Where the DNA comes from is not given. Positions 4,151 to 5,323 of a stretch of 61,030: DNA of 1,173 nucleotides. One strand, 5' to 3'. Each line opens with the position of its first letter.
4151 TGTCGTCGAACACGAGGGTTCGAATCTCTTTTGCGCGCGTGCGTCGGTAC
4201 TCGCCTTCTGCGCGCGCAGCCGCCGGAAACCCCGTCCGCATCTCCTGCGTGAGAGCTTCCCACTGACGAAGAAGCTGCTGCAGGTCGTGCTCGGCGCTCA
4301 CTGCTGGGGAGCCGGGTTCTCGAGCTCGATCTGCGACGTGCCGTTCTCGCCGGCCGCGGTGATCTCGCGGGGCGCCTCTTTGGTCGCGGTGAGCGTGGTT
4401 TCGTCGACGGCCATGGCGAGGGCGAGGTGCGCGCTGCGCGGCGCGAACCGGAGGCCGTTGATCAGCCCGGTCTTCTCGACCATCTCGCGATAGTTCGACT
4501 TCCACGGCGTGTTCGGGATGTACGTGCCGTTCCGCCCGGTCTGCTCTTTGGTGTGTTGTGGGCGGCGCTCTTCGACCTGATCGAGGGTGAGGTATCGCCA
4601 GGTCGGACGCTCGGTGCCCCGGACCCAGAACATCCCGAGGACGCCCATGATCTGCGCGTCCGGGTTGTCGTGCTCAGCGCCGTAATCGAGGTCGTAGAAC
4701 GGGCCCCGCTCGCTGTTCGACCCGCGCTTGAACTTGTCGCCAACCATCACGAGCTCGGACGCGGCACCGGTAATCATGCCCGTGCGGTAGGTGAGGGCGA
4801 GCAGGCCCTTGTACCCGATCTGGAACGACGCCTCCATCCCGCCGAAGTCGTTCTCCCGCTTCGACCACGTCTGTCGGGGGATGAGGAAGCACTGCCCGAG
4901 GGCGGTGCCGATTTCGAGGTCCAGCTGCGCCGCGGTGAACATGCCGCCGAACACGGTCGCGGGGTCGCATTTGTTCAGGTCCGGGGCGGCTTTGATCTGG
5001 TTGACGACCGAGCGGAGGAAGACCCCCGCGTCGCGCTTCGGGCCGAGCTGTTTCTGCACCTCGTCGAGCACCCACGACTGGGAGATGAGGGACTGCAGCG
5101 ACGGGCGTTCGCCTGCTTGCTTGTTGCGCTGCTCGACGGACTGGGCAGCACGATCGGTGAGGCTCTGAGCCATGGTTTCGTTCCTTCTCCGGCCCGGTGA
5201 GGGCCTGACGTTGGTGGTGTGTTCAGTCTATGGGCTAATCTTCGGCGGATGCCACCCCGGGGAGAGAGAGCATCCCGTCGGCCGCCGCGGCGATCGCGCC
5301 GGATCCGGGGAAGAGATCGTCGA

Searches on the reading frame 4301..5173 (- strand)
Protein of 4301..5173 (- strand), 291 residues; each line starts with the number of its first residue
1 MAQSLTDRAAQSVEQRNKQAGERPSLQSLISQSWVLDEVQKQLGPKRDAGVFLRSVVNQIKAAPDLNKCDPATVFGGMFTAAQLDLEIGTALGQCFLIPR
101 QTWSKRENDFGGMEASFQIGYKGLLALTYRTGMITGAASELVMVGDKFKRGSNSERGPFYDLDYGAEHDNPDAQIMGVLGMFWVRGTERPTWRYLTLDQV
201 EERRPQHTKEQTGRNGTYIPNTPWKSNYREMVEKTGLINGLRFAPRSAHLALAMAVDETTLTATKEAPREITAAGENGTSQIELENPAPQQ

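Call 69: search_protein_families(library=pfam, max_evalue=0.01, proteins=[window:4301-5173:-])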
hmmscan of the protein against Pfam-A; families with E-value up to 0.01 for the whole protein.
seq(291 aa): 1 family
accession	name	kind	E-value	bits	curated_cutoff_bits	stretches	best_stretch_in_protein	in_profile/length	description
PF03837.19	RecT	-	9.5e-32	110.6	24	1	52-262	3-188/198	RecT family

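Call 70: search_protein_families(library=phrogs, max_evalue=0.001, proteins=[window:4301-5173:-])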
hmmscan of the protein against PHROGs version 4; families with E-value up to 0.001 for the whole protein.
seq(291 aa): 3 families
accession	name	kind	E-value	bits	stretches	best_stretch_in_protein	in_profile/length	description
phrog_148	-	DNA, RNA and nucleotide metabolism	2.8e-39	136.8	1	20-283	23-263/387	RecT-like ssDNA annealing protein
phrog_34786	-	unknown function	2.2e-11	44.9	1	27-106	29-109/116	-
phrog_19737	-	unknown function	9.6e-09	36.4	1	47-132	31-105/108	-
